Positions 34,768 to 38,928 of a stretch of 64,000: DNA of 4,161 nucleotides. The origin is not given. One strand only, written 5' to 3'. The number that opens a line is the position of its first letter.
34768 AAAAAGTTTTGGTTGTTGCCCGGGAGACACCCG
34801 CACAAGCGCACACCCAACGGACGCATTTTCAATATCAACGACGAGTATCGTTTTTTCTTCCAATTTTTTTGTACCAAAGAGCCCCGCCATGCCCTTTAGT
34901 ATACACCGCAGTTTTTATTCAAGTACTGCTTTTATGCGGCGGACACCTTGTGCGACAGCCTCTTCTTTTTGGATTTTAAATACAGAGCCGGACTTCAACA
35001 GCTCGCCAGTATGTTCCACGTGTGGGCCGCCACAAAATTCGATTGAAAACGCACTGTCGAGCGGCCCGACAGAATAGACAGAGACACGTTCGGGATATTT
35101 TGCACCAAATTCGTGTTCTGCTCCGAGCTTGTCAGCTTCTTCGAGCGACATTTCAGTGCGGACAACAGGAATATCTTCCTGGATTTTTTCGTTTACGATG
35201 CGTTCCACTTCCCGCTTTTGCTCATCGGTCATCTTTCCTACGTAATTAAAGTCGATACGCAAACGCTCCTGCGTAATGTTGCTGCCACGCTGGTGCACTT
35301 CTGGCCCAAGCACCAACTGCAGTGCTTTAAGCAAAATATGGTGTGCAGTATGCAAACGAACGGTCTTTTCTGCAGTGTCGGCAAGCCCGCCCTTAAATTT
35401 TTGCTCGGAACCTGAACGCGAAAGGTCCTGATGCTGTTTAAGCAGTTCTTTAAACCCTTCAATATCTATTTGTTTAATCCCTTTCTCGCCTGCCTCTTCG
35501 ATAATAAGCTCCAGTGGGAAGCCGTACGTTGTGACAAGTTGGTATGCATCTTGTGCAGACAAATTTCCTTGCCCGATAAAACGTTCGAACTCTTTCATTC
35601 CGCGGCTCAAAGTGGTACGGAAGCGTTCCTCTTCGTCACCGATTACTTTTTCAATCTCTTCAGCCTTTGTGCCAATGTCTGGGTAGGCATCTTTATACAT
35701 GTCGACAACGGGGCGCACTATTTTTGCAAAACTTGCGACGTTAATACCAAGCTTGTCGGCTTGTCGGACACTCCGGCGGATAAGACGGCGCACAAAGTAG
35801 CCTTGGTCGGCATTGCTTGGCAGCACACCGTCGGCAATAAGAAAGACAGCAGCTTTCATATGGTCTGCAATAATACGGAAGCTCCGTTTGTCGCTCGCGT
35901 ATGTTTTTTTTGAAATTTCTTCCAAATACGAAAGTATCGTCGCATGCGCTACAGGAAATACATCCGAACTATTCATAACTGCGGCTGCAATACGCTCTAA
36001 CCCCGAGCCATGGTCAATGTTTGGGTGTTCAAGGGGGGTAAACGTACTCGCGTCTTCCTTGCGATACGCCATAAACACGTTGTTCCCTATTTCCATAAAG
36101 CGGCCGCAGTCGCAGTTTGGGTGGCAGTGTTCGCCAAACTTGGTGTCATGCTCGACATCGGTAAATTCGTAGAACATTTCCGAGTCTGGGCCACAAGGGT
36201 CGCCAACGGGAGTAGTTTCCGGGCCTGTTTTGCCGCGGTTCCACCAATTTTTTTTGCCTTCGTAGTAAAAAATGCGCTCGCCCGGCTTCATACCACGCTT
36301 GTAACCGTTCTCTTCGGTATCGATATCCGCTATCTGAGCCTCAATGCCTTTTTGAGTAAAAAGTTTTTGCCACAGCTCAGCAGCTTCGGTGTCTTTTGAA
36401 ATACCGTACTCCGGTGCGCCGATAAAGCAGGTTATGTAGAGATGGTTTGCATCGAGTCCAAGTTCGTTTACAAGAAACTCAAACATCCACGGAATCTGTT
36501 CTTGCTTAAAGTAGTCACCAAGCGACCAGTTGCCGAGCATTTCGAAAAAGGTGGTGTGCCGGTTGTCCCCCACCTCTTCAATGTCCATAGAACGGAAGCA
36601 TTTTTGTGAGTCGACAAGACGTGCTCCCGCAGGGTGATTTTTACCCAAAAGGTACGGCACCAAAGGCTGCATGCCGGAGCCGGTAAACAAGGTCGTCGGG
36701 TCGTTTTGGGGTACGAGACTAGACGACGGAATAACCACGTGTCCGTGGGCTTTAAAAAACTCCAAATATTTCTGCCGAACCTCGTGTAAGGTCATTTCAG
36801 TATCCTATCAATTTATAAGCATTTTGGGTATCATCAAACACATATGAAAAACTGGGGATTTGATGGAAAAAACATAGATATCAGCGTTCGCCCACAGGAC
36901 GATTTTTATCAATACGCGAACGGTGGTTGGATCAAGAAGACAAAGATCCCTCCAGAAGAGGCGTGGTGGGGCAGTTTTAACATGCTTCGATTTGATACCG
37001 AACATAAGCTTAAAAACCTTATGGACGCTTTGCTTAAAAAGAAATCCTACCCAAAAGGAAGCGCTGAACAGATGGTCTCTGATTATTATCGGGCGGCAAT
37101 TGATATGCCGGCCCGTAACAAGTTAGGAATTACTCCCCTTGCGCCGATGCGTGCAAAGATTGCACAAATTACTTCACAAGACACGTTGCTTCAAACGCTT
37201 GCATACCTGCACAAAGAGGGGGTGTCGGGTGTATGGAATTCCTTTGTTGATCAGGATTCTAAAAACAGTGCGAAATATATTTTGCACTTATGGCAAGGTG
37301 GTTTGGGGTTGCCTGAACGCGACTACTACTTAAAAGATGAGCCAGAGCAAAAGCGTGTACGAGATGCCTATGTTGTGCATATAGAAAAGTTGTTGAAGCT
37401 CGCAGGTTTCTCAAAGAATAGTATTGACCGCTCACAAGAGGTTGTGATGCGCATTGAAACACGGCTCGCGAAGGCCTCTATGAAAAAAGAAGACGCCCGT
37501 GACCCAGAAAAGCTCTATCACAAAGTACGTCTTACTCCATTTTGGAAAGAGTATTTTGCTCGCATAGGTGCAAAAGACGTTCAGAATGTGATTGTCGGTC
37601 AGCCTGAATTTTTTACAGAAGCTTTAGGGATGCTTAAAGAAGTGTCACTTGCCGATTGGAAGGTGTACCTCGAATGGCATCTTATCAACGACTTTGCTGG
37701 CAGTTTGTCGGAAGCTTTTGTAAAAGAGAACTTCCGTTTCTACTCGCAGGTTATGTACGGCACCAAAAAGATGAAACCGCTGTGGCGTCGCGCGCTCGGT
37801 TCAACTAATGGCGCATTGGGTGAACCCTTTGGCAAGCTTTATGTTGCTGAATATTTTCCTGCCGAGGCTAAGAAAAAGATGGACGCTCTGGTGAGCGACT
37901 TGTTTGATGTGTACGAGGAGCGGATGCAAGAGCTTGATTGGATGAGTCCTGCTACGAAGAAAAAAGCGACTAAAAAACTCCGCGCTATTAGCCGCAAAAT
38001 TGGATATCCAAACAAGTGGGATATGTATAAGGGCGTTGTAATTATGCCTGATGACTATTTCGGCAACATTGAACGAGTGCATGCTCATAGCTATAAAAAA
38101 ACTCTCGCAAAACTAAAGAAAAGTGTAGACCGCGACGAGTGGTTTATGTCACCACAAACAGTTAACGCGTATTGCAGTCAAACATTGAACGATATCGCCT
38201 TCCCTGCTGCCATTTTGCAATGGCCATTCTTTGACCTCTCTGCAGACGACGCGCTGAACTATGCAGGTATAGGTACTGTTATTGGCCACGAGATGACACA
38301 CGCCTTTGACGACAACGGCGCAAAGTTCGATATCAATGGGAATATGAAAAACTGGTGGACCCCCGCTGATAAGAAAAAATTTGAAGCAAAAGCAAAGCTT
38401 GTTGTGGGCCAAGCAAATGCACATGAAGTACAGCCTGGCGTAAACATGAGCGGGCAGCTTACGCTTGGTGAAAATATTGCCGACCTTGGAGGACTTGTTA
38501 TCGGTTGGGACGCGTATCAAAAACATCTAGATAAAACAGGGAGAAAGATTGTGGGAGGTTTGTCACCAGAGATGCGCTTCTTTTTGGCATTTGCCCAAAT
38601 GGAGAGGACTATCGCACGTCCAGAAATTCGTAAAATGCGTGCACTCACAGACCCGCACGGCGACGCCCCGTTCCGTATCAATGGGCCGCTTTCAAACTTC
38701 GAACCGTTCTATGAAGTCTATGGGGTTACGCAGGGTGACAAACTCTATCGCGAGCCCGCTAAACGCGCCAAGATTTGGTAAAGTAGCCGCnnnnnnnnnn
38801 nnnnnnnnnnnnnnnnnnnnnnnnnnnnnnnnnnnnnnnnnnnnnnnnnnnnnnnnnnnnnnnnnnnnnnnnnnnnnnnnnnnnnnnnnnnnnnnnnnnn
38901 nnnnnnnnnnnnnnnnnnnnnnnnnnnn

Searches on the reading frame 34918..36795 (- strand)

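Call 49: search_protein_families(library=pfam, proteins=[window:34918-36795:-], max_evalue=0.0001)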
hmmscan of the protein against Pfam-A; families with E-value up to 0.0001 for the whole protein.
window:34918-36795:- (626 aa): 2 families
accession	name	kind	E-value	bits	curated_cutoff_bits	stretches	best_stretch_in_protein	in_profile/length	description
PF01411.24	tRNA-synt_2c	-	1.6e-117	393.8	30.3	1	5-479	1-446/552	tRNA synthetases class II (A)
PF07973.19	tRNA_SAD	-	6.9e-13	48.8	24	1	571-621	1-43/44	Threonyl and Alanyl tRNA synthetase second additional domain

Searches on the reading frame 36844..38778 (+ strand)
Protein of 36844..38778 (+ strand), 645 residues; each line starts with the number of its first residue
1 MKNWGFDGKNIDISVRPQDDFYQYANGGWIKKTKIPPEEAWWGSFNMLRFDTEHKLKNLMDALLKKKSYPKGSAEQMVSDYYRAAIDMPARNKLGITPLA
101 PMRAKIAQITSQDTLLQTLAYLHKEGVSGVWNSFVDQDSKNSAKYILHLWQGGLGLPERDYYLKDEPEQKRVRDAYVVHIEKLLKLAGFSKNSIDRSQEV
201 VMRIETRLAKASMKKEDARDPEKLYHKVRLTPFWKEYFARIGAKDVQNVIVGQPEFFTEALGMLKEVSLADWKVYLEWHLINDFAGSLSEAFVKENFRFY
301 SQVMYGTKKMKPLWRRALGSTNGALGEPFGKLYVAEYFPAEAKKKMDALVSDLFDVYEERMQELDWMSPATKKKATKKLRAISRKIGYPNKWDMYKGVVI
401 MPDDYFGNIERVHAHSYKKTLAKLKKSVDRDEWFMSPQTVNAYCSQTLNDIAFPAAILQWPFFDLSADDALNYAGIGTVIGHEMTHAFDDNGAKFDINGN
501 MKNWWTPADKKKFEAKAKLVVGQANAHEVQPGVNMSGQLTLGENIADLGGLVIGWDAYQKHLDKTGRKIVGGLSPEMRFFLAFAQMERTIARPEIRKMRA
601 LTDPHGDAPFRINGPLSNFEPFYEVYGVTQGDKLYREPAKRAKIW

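Call 49: search_protein_families(library=pfam, proteins=[window:36844-38778:+], max_evalue=0.0001)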
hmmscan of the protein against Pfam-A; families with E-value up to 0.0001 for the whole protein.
window:36844-38778:+ (645 aa): 2 families
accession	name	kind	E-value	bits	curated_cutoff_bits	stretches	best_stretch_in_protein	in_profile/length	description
PF05649.18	Peptidase_M13_N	-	1.5e-113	380.5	32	1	17-389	1-381/381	Peptidase family M13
PF01431.27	Peptidase_M13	-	2.4e-58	197.6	24.5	1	441-641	1-204/205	Peptidase family M13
